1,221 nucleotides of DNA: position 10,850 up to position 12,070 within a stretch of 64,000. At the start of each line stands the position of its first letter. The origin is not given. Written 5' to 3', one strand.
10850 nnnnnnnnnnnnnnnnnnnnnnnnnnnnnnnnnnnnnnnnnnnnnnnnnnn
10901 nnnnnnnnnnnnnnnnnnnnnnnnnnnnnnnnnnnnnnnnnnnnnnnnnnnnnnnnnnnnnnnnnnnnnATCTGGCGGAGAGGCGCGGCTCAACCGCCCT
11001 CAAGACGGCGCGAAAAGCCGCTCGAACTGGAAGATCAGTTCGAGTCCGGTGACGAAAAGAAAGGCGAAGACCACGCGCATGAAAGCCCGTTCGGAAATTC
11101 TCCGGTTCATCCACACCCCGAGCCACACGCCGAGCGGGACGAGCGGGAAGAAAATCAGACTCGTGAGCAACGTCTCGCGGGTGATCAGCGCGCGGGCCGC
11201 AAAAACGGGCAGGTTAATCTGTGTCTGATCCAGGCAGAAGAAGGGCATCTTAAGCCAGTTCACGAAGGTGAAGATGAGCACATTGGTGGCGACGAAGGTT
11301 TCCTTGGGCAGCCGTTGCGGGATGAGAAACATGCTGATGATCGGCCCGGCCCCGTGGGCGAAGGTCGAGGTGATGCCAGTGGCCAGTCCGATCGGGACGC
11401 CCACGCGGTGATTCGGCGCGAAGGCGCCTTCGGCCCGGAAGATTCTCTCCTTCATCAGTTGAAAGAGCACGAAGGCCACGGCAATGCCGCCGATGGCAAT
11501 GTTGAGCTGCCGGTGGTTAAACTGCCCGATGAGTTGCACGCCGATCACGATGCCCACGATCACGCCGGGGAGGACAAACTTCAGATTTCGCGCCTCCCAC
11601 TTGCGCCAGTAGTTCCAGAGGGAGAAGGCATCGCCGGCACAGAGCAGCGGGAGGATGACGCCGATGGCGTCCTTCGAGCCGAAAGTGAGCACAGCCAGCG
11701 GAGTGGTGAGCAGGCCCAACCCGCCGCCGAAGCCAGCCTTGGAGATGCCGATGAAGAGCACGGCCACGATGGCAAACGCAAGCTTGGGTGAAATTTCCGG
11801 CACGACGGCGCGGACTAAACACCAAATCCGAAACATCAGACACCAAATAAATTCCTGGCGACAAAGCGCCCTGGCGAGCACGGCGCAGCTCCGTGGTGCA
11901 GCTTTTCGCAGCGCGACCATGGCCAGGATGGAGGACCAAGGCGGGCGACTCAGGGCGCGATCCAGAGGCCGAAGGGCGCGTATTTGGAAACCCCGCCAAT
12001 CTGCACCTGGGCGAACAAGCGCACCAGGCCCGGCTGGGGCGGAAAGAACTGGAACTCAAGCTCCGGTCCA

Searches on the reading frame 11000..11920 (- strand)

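Call 67: search_protein_families(library=pfam, proteins=[window:11000-11920:-], max_evalue=0.00001)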
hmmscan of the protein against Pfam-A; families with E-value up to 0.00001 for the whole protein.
window:11000-11920:- (306 aa): 1 family
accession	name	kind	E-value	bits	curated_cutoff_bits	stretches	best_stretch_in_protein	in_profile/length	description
PF01925.25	TauE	-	6.3e-31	108.3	32.6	1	51-295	2-237/237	Sulfite exporter TauE/SafE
